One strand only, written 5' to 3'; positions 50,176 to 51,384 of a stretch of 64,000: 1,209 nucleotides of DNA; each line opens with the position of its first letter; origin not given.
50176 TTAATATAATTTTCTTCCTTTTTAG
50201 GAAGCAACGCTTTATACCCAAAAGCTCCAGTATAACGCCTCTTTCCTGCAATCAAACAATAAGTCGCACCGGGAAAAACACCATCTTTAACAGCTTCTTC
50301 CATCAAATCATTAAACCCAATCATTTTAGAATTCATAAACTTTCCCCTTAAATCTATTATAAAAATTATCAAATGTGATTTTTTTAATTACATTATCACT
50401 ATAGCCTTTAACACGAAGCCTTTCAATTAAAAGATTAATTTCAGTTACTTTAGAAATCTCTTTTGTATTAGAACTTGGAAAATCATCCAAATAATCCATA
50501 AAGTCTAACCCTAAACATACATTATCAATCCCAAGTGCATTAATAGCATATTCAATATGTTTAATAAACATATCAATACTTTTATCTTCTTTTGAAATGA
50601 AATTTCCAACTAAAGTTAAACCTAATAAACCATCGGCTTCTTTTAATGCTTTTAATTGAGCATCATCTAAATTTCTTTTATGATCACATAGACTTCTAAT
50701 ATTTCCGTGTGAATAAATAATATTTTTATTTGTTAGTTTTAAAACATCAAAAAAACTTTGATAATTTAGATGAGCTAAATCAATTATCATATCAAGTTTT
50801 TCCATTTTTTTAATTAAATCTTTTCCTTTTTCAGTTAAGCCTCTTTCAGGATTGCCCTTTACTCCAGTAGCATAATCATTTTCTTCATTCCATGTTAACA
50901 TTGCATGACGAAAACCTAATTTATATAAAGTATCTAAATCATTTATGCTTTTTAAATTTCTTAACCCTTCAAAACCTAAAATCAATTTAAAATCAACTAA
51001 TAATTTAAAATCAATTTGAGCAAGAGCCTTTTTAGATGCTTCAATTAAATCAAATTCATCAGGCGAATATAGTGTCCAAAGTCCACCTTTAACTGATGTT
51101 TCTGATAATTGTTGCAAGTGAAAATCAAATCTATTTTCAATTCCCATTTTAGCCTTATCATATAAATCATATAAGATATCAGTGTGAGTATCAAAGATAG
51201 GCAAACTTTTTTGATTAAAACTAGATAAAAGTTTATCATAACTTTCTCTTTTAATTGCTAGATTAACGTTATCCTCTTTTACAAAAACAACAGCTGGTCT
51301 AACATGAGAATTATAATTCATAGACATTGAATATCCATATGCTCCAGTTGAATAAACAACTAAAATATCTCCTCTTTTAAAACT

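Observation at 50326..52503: Single ORF fusing a complete LysA-type diaminopimelate decarboxylase to an M19 dipeptidase domain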

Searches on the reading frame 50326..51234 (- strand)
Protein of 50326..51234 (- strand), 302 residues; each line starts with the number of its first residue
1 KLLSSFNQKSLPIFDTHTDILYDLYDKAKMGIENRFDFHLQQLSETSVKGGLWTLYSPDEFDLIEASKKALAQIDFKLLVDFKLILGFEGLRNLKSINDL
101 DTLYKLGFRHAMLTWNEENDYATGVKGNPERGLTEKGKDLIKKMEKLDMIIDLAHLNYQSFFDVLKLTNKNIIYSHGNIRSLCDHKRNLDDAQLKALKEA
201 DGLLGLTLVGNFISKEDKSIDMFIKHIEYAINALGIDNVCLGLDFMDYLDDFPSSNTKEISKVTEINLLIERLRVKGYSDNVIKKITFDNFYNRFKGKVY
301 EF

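Call 16: search_solved_structures(query=window:50326-51234:-, max_evalue=0.001, show_alignments=3)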
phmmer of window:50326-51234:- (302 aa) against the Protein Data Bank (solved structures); distinct sequences matched with E-value up to 0.001: 16.
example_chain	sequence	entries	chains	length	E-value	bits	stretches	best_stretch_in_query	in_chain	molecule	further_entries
3fdg_A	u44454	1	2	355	1.2e-23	87.3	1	97-294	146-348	Dipeptidase AC. Metallo peptidase. MEROPS family M19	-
3ly0_A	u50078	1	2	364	1.3e-23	87.2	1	97-294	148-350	Dipeptidase AC. Metallo peptidase. MEROPS family M19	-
3neh_A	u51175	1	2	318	1.3e-22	83.9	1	85-294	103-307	Renal dipeptidase family protein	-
5lx0_A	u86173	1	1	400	3.5e-22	82.5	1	85-249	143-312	Dipeptidase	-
5lwz_A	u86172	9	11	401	3.5e-22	82.5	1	85-249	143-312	Dipeptidase | Dipeptidase gliJ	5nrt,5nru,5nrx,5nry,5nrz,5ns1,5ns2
5lx7_A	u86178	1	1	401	4.7e-22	82.1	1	85-249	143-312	Dipeptidase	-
5lx4_A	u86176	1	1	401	4.9e-22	82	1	85-249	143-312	Dipeptidase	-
5lx1_A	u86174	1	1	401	3.8e-21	79.1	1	85-249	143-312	Dipeptidase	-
3lu2_A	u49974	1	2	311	5.7e-21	78.5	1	86-249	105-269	Lmo2462 protein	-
9h0b_B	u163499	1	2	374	5.1e-19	72.1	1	85-291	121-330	Dipeptidase 1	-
1itq_A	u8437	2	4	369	8.7e-19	71.4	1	85-295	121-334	RENAL DIPEPTIDASE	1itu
3id7_A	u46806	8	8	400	5.8e-18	68.7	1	85-214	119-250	Dipeptidase | renal dipeptidase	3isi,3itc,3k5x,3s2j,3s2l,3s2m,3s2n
2i5g_A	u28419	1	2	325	3.9e-17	66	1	86-247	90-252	amidohydrolase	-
3b40_A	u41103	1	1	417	3.1e-11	46.6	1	131-206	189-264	Probable dipeptidase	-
6vgo_A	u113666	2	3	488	4e-11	46.2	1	84-294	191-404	Dipeptidase 3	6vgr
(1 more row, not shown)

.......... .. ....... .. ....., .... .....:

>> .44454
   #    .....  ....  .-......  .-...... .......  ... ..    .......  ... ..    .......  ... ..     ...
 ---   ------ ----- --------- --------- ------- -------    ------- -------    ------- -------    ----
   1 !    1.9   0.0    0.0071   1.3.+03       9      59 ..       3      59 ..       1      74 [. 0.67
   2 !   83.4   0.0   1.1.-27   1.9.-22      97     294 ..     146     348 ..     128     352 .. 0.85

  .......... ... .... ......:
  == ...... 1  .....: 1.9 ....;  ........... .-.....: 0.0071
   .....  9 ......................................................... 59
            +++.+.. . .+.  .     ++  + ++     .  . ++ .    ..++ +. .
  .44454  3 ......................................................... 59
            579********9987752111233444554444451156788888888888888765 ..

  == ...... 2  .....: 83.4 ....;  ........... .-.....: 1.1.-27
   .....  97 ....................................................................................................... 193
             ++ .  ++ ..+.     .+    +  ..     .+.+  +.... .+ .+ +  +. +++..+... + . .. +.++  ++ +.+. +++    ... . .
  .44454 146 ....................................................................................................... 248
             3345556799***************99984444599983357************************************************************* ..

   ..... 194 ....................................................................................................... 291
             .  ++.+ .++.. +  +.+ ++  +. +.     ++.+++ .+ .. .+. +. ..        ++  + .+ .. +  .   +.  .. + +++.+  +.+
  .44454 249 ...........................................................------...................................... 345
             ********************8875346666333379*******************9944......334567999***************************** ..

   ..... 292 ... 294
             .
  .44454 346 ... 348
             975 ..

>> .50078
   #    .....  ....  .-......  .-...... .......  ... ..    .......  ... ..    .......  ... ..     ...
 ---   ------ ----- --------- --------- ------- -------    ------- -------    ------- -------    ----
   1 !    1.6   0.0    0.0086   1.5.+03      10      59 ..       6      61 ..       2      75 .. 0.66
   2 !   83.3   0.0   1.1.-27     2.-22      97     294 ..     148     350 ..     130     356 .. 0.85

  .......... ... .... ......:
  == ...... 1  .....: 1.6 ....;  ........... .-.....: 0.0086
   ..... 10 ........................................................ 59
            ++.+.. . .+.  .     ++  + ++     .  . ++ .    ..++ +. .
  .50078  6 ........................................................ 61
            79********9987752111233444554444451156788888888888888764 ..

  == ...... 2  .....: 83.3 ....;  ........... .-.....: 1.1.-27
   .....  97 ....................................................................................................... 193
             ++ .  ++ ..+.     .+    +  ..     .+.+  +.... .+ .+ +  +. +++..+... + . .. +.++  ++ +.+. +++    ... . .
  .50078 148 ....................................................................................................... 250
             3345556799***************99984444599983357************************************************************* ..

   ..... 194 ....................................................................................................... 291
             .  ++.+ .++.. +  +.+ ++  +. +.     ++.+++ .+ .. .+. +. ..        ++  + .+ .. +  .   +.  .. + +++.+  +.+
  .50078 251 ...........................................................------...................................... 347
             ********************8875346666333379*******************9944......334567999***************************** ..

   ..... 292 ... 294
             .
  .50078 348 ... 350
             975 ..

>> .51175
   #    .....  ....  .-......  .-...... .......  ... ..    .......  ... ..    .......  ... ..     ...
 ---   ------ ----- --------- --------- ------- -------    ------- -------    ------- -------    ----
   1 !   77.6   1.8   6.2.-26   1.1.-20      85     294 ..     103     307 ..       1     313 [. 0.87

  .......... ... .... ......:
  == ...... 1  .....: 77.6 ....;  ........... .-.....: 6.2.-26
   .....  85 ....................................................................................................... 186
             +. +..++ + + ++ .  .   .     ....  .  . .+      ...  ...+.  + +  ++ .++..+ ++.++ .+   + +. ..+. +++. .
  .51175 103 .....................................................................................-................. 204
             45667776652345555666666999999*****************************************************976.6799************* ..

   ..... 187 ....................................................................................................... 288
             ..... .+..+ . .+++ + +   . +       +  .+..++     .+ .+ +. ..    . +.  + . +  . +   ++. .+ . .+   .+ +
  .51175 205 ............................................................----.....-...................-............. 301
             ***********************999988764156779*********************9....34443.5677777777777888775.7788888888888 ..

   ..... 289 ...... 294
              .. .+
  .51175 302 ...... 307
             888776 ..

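Call 27: find_homologous_proteins(query=window:50326-51216:-, max_evalue=0.00001)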
Query window:50326-51216:- (296 aa): 190 proteins with E <= 0.00001 among 1455 candidates; the best 120 are listed.
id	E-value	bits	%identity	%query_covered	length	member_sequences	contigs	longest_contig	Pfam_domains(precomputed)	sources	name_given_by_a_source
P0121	1.5e-114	400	60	97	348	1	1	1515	PF01244.28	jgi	jgi:membrane dipeptidase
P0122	5.3e-112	392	59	99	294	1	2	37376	PF01244.28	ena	-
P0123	1.0e-111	391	57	99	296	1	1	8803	PF01244.28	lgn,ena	-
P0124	2.8e-110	386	58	99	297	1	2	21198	PF01244.28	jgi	-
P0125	3.4e-109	383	56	98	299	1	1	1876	PF01244.28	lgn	-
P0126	5.6e-109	382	56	98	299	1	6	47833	PF01244.28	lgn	-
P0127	1.3e-108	381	57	99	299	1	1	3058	PF01244.28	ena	-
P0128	1.9e-108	381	59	99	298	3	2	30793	PF01244.28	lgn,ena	-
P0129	1.9e-108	380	56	99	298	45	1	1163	PF01244.28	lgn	-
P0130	4.1e-108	379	57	98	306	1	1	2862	PF01244.28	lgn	-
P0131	6.6e-108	379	60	97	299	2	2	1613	PF01244.28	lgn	-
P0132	7.0e-108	379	58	99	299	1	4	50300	PF01244.28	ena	-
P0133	6.4e-107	375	58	99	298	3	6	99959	PF01244.28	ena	-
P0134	1.1e-106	375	55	97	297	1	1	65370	PF01244.28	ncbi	-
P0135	1.6e-106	374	56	99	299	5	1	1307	PF01244.28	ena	-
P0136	2.4e-106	374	56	100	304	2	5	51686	PF01244.28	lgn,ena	-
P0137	3.2e-106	373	55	98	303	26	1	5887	PF01244.28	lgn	-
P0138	6.1e-106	372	57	98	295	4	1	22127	PF01244.28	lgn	-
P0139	8.2e-106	372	55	99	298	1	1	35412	PF01244.28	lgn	-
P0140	1.0e-105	372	56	97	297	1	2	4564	PF04909.21,PF01244.28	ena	-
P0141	1.2e-105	371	57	98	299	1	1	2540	PF01244.28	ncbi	-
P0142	1.8e-105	371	55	99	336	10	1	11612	PF01244.28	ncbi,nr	ncbi:MAG: hypothetical protein BHW12_02715 [Coprobacillus sp. 28_7]|nr:MAG: hypothetical protein BHW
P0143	2.2e-105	370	55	98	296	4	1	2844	PF01244.28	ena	-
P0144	2.4e-105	370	58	98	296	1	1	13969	PF01244.28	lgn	-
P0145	2.7e-105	370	58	97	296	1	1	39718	PF01244.28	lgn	-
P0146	2.9e-105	370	56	99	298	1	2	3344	PF01244.28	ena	-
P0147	3.3e-105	370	54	98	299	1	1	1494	PF01244.28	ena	-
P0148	5.6e-105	369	54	97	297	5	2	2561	PF01244.28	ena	-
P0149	5.9e-105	369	54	97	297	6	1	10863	PF01244.28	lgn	-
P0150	5.6e-104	366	53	97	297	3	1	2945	PF01244.28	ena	-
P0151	1.3e-103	365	54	97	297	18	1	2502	PF01244.28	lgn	-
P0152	1.6e-103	364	54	97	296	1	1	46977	PF01244.28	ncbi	-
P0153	5.0e-103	363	55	98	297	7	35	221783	PF01244.28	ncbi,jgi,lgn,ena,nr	ncbi:MAG: membrane dipeptidase [Bacilli bacterium]|jgi:membrane dipeptidase|nr:membrane dipeptidase 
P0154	8.2e-103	362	53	98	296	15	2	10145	PF01244.28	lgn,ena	-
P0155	1.3e-102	361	58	98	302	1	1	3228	PF01244.28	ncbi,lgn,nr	ncbi:MAG: membrane dipeptidase [Bacilli bacterium]|nr:membrane dipeptidase [Bacilli bacterium]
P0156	1.8e-102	361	59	97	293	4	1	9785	PF01244.28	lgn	-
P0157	3.4e-102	360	52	98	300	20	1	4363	PF01244.28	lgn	-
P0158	6.2e-102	359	52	97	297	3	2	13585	PF01244.28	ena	-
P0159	7.3e-102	359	56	97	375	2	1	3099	PF01244.28,PF00278.29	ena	-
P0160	9.6e-102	359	57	98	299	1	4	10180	PF01244.28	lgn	-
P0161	1.4e-101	358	54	98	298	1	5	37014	PF01244.28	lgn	-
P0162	2.0e-101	357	60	98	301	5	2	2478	PF01244.28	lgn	-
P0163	2.4e-101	357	57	96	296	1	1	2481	PF01244.28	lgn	-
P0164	2.7e-101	357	58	96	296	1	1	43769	PF01244.28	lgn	-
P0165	3.0e-101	357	54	97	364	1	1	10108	PF01244.28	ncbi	-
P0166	4.1e-101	356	56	99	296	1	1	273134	PF01244.28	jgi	-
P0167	4.2e-101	356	57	97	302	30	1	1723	PF01244.28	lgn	-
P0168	5.4e-101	356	55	98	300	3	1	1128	PF01244.28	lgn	-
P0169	7.5e-101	356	55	97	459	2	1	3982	PF01244.28,PF00278.29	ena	-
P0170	7.6e-101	356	53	98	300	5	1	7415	PF01244.28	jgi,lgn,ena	-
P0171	7.8e-101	356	56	97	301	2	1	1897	PF01244.28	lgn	-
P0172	1.3e-100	355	56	98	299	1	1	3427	PF01244.28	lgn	-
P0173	2.5e-100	354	58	96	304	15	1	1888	PF01244.28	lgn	-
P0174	3.8e-100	353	57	96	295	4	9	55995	PF01244.28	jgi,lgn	jgi:membrane dipeptidase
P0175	5.0e-100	353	56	97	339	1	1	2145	PF01244.28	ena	-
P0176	7.0e-100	352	53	97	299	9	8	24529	PF01244.28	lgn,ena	-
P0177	1.4e-99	351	53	98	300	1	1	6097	PF01244.28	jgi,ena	-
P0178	1.6e-99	351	57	98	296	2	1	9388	PF01244.28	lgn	-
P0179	1.6e-99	351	55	97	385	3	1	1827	PF01244.28,PF00278.29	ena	-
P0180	5.0e-99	350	53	98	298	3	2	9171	PF01244.28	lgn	-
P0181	5.8e-99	349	57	96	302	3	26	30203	PF01244.28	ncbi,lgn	ncbi:MAG TPA: membrane dipeptidase [Bacilli bacterium]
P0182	1.1e-98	348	53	97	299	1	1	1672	PF01244.28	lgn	-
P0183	1.2e-98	348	57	97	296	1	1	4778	PF01244.28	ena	-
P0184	1.5e-98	348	53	98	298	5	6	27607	PF01244.28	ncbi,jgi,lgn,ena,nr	ncbi:MAG TPA: hypothetical protein GX695_03885 [Acholeplasmataceae bacterium]|nr:hypothetical protei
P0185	2.4e-98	347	56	96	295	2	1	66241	PF01244.28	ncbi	-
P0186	3.2e-98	347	54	98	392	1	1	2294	PF01244.28,PF00278.29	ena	-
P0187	8.9e-98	345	57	96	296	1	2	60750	PF01244.28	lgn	-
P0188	1.1e-97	345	50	98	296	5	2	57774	PF01244.28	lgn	-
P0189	1.2e-97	345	56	98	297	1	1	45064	PF01244.28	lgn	-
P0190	1.3e-97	345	57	96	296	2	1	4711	PF01244.28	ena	-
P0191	1.6e-97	345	56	96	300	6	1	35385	PF01244.28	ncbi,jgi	ncbi:MAG: membrane dipeptidase [Bacilli bacterium]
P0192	1.7e-96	341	54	97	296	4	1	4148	PF01244.28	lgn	-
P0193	3.2e-96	340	54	98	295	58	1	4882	PF01244.28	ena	-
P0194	2.9e-95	337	54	98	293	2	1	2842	PF01244.28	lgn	-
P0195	3.1e-95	337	55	97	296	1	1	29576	PF01244.28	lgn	-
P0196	1.6e-94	335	55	98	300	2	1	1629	PF01244.28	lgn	-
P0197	1.7e-93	331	54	98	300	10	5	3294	PF01244.28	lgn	-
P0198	2.2e-93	331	55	96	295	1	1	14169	PF01244.28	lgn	-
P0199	9.2e-93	329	53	97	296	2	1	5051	PF01244.28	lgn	-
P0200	1.7e-92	328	56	97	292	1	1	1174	PF01244.28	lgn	-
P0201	1.1e-91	325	55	98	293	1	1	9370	PF01244.28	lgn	-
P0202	1.9e-91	325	53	95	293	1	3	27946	PF01244.28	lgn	-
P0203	3.2e-91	324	55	98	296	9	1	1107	PF01244.28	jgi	jgi:membrane dipeptidase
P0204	3.6e-91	324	56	93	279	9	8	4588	PF01244.28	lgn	-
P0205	4.0e-91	324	55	94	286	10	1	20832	PF01244.28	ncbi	-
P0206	4.8e-91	323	54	98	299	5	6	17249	PF01244.28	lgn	-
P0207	6.1e-91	323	55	98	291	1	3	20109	PF01244.28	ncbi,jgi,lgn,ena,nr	ncbi:MAG: hypothetical protein GX661_00050 [Acholeplasmataceae bacterium]|jgi:membrane dipeptidase|n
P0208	2.2e-90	321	55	98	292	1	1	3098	PF01244.28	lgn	-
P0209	2.3e-90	321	51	97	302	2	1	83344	PF01244.28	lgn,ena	-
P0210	4.5e-90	320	56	83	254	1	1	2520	PF01244.28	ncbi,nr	ncbi:MAG: membrane dipeptidase [Bacilli bacterium]|nr:membrane dipeptidase [Bacilli bacterium]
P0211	9.4e-90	319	55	98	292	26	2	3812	PF01244.28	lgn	-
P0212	1.5e-89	318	50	97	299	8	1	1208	PF01244.28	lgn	-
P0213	6.1e-89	316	54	97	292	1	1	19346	PF01244.28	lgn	-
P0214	8.1e-89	316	53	96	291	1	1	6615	PF01244.28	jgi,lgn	jgi:membrane dipeptidase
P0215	2.6e-88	314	54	98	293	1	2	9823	PF01244.28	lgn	-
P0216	3.1e-88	314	55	98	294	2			PF01244.28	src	-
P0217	3.2e-88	314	51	98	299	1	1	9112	PF01244.28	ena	-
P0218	7.2e-88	313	52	98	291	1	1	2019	PF01244.28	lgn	-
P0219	8.0e-88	313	54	98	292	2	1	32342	PF01244.28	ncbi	-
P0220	1.4e-87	312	53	98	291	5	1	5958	PF01244.28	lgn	-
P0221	1.8e-87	312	52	98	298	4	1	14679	PF01244.28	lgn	-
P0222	3.8e-87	311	52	97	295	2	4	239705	PF01244.28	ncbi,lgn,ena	-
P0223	1.1e-86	309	49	95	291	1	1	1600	PF01244.28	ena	-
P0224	3.3e-86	308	52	99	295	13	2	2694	PF01244.28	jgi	-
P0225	8.1e-85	303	51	98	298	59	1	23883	PF01244.28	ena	-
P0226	1.6e-84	302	51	98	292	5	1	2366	PF01244.28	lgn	-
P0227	6.5e-84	300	52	98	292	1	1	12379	PF01244.28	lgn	-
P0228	2.4e-83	298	51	97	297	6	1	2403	PF01244.28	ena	-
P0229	3.3e-83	298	48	97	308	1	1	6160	PF01244.28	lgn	-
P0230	5.9e-83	297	50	98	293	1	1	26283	PF01244.28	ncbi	-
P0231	6.7e-82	293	51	98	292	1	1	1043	PF01244.28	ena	-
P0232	1.3e-81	292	51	98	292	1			PF01244.28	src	-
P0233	2.8e-81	291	51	97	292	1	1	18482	PF01244.28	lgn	-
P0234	3.4e-80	288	57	81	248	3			PF01244.28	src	-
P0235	3.7e-80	288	58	72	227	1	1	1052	PF01244.28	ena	-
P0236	1.6e-77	279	47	97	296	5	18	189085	PF01244.28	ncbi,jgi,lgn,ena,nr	ncbi:MAG TPA: membrane dipeptidase [Bacilli bacterium]|nr:membrane dipeptidase [Bacilli bacterium]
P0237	1.8e-77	279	47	97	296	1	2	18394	PF01244.28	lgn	-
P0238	1.6e-71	259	45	98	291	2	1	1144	PF01244.28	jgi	jgi:membrane dipeptidase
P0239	4.5e-70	255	45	95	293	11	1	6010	PF01244.28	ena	-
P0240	8.0e-66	241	57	63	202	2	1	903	PF01244.28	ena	-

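Call 46: find_encoding_contigs(protein=P0236, flank=10000, max_places=2)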
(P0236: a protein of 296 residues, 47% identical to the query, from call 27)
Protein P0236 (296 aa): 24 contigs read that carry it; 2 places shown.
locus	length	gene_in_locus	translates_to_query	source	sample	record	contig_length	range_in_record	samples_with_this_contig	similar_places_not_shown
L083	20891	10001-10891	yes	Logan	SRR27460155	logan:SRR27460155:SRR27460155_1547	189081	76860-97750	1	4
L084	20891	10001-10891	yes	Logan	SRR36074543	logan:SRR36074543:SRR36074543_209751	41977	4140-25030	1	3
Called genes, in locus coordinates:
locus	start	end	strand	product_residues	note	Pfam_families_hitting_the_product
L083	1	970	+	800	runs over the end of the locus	PF00403:HMA (faint), PF00122:E1-E2_ATPase, PF00702:Hydrolase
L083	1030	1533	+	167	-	PF01782:RimM, PF05239:PRC, PF24986:PRC_RimM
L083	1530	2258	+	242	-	PF01746:tRNA_m1G_MT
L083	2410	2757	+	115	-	PF01245:Ribosomal_L19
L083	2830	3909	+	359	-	PF00356:LacI, PF00532:Peripla_BP_1, PF13377:Peripla_BP_3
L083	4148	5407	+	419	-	PF00579:tRNA-synt_1b, PF22421:SYY_C-terminal, PF01479:S4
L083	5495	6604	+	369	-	PF00144:Beta-lactamase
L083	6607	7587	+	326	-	PF13527:Acetyltransf_9 (faint), PF00583:Acetyltransf_1, PF13673:Acetyltransf_10 (weak), PF13508:Acetyltransf_7, PF00583:Acetyltransf_1, PF13673:Acetyltransf_10 (weak), PF13508:Acetyltransf_7 (weak)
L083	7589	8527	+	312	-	PF02016:Peptidase_S66, PF17676:Peptidase_S66C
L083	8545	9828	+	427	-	PF00278:Orn_DAP_Arg_deC, PF02784:Orn_Arg_deC_N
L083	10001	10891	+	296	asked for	PF01244:Peptidase_M19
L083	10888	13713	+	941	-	PF02638:GHL10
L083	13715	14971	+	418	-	PF02638:GHL10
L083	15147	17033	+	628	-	PF02838:Glyco_hydro_20b, PF00728:Glyco_hydro_20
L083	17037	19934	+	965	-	PF16990:CBM_35 (faint), PF13416:SBP_bac_8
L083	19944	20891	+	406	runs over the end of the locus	PF00528:BPD_transp_1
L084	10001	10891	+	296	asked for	PF01244:Peptidase_M19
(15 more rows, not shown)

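Call 47: find_encoding_contigs(protein=P0239, flank=10000, max_places=2)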
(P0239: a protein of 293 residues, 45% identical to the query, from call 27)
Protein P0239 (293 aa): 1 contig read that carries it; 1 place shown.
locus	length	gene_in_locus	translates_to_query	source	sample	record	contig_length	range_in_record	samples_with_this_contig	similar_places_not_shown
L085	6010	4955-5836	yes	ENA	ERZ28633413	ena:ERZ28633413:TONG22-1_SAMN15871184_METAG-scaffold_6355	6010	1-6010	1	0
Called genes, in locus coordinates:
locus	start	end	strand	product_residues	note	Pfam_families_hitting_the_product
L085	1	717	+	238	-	?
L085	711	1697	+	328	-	PF00583:Acetyltransf_1, PF13508:Acetyltransf_7 (weak), PF14542:Acetyltransf_CG (faint), PF00583:Acetyltransf_1, PF13673:Acetyltransf_10 (weak), PF13508:Acetyltransf_7 (weak)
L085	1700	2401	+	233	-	PF02585:PIG-L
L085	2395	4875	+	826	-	PF02638:GHL10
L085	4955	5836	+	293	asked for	PF01244:Peptidase_M19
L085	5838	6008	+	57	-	?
